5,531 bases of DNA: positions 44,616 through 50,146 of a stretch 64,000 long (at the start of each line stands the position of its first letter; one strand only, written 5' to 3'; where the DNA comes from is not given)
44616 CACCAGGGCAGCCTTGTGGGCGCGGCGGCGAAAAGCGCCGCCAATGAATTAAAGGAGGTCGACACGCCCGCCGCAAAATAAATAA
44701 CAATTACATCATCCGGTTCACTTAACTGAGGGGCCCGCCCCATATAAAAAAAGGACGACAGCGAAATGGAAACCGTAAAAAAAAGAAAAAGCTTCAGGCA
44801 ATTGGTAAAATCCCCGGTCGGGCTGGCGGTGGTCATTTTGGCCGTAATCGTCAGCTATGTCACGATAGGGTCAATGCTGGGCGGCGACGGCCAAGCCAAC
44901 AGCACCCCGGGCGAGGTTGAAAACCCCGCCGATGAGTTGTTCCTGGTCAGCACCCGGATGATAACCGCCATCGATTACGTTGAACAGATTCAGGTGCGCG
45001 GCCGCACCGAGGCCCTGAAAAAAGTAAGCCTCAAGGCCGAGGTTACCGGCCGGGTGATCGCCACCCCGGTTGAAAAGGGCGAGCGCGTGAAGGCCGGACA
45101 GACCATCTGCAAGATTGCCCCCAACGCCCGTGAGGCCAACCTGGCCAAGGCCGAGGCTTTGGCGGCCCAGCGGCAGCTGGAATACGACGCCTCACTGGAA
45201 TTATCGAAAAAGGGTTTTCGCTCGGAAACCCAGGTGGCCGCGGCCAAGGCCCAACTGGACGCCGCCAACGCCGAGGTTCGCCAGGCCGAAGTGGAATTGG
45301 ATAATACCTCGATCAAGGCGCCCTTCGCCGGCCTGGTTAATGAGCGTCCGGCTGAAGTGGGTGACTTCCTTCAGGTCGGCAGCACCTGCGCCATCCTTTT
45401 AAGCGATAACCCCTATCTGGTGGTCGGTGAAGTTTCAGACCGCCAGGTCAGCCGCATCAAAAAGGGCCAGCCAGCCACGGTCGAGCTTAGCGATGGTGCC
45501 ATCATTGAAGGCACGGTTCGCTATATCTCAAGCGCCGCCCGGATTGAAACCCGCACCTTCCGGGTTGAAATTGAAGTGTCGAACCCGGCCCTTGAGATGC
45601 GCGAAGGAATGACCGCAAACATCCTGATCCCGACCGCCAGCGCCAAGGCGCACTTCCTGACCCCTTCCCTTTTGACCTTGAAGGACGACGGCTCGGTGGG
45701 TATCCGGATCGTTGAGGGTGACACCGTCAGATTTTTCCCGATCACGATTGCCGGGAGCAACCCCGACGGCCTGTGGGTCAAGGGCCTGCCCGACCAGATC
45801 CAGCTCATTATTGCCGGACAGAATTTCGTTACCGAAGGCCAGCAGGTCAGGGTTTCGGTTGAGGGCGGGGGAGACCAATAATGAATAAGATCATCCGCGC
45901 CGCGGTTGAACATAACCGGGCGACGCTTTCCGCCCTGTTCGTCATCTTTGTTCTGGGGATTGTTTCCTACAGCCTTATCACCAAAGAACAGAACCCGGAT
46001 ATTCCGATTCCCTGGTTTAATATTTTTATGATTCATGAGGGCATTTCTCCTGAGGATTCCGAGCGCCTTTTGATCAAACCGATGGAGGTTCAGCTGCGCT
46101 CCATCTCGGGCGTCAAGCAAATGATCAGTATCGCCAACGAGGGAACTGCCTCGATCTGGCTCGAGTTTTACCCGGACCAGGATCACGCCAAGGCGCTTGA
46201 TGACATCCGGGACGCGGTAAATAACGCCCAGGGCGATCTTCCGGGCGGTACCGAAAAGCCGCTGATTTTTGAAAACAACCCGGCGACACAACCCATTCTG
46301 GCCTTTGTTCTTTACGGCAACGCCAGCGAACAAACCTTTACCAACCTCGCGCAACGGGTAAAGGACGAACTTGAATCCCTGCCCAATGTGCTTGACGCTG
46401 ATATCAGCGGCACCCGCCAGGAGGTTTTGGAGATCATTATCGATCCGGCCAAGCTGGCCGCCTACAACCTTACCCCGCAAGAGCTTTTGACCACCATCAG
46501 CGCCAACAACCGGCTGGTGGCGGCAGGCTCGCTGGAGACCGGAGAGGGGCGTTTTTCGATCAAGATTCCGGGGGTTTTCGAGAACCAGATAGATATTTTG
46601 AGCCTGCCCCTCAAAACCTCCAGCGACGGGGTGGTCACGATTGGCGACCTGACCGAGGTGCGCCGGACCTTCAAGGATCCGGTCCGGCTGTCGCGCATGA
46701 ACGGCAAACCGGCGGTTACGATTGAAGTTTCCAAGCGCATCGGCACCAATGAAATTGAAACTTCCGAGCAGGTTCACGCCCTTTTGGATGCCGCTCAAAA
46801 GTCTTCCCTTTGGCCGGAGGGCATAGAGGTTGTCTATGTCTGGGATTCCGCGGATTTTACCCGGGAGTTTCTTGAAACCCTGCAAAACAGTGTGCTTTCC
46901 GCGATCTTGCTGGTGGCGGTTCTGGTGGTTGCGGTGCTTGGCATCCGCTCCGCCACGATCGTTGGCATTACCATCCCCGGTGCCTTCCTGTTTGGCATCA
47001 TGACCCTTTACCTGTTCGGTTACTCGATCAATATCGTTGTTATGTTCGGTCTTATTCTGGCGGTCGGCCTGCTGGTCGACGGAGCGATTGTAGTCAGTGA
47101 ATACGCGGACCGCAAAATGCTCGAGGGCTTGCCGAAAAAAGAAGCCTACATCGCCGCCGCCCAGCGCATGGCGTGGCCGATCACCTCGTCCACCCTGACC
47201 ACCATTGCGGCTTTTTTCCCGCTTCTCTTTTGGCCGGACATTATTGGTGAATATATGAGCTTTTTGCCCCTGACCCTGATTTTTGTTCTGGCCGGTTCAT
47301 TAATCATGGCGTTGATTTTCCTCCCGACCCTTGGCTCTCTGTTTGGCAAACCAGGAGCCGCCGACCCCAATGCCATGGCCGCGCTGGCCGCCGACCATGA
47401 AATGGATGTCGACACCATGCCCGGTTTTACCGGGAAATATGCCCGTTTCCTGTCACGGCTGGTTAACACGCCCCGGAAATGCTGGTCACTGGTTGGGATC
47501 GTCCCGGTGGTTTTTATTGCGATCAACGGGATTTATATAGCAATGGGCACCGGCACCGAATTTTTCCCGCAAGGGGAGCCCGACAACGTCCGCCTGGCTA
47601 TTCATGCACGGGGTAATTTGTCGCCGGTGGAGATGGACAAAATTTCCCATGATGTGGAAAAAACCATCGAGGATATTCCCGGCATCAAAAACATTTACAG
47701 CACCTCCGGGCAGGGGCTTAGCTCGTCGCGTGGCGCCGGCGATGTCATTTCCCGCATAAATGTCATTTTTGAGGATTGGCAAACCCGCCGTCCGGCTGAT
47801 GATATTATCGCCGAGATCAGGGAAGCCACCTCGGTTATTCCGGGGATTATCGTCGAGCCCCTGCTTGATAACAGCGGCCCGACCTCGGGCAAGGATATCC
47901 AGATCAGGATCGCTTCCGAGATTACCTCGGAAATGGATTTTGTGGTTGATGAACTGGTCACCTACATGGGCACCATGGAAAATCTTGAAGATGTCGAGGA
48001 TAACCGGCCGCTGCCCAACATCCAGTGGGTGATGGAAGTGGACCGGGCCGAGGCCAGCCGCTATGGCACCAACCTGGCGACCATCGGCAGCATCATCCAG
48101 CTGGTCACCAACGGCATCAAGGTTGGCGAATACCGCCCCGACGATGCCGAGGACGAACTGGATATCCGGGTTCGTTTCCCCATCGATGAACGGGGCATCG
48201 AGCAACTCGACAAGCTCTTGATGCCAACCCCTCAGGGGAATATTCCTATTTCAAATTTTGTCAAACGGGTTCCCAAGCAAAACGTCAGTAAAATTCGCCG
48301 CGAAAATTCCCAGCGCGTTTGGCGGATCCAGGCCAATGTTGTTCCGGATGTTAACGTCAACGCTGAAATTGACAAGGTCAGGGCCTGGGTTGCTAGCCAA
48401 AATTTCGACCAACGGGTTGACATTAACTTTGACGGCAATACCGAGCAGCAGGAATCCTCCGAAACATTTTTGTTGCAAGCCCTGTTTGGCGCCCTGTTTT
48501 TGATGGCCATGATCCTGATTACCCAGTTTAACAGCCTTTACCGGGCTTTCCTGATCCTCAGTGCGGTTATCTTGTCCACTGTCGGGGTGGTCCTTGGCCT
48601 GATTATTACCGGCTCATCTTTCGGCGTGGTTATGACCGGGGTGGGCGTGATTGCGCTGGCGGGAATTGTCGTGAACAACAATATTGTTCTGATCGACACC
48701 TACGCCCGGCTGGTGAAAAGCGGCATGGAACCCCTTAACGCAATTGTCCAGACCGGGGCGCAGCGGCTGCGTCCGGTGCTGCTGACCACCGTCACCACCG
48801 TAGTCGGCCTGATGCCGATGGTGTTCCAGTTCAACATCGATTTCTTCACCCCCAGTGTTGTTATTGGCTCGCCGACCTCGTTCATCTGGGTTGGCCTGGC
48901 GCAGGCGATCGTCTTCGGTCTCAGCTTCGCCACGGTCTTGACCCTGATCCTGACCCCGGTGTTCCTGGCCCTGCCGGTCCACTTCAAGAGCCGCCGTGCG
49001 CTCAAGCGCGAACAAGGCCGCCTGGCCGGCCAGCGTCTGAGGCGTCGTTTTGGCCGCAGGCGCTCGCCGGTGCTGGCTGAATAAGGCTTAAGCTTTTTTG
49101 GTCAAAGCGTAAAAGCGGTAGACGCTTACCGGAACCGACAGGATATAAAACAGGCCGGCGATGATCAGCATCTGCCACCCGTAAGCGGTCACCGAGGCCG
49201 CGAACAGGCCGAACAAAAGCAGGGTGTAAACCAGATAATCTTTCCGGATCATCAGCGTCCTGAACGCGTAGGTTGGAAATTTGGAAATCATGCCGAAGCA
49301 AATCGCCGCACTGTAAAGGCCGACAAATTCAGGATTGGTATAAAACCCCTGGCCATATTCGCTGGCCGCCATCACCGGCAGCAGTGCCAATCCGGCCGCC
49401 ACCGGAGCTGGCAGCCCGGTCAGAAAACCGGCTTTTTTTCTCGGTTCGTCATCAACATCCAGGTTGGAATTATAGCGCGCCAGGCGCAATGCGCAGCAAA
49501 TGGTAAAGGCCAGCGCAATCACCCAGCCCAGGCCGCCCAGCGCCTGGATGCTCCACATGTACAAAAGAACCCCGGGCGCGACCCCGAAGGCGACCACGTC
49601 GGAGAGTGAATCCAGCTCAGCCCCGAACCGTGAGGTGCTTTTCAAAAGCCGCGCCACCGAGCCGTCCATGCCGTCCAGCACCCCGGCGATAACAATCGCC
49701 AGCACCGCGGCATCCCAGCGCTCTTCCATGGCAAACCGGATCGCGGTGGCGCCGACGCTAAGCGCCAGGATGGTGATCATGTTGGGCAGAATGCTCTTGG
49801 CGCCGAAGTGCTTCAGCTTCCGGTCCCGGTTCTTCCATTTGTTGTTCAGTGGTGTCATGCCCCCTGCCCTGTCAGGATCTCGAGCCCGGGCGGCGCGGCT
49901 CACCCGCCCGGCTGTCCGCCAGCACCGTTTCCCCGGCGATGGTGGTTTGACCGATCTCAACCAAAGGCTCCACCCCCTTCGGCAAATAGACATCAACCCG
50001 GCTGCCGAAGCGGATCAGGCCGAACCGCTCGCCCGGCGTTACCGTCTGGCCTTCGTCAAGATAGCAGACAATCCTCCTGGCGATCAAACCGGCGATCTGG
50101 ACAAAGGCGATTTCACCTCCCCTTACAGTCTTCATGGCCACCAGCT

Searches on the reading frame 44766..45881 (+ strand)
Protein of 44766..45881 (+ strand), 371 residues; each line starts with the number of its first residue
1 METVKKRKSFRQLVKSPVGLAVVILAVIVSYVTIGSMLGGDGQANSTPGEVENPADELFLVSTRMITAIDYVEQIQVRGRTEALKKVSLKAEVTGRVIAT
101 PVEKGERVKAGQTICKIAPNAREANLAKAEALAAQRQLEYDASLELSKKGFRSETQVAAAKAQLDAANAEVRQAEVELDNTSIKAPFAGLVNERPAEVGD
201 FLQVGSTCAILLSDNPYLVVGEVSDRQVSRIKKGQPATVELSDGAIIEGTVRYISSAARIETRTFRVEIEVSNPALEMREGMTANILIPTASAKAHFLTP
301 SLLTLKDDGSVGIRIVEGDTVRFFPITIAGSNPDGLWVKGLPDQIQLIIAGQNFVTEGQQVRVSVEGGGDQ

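Call 22: search_protein_families(library=pfam, proteins=[window:44766-45881:+], max_evalue=0.001)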
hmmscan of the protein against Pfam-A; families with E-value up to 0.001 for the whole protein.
window:44766-45881:+ (371 aa): 2 families
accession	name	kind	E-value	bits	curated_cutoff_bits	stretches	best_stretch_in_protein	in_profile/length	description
PF13437.12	HlyD_3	-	4.8e-23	82.3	22.2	1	183-275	2-97/106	HlyD family secretion protein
PF16576.10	HlyD_D23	-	1.4e-21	77.2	30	1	136-284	59-214/214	Barrel-sandwich domain of CusB or HlyD membrane-fusion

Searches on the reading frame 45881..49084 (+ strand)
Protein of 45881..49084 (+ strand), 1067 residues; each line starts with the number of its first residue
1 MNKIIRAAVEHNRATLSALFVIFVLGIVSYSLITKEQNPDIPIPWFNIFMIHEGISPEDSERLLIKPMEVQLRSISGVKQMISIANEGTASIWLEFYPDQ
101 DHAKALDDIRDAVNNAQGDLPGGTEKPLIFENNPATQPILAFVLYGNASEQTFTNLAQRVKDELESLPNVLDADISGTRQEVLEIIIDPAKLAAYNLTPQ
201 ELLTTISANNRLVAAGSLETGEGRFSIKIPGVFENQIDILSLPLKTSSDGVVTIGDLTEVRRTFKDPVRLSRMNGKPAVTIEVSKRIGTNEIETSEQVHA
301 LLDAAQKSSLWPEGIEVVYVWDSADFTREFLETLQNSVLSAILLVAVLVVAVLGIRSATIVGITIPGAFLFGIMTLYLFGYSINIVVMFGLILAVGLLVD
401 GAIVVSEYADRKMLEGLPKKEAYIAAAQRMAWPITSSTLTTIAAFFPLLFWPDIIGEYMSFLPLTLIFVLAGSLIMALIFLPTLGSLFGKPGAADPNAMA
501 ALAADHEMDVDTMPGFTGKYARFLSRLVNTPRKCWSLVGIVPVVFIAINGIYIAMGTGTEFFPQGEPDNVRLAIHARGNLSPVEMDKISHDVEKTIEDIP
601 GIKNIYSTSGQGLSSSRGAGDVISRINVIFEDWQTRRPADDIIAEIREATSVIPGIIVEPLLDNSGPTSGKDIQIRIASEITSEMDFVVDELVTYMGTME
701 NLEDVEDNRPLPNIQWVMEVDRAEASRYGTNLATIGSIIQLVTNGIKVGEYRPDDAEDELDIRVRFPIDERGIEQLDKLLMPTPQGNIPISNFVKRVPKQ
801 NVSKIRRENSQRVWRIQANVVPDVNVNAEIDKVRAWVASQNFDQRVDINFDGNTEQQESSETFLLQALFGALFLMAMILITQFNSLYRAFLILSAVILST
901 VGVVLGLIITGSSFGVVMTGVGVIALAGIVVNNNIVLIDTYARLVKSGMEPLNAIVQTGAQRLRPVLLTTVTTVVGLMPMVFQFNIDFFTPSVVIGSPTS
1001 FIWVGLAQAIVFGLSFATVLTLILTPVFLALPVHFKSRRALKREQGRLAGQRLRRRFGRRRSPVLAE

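Call 22: search_protein_families(library=pfam, proteins=[window:45881-49084:+], max_evalue=0.001)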
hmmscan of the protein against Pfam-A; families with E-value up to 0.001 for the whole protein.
window:45881-49084:+ (1067 aa): 1 family
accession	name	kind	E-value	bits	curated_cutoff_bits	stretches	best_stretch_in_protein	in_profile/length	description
PF00873.25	ACR_tran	-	1e-161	540.3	28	1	5-1030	2-1018/1021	AcrB/AcrD/AcrF family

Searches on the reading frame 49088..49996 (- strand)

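Call 22: search_protein_families(library=pfam, proteins=[window:49088-49996:-], max_evalue=0.001)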
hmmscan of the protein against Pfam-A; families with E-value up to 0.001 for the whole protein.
window:49088-49996:- (302 aa): 1 family
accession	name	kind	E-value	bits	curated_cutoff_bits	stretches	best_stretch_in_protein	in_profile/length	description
PF01066.26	CDP-OH_P_transf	-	6.7e-21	75.7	22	1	69-213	2-137/152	CDP-alcohol phosphatidyltransferase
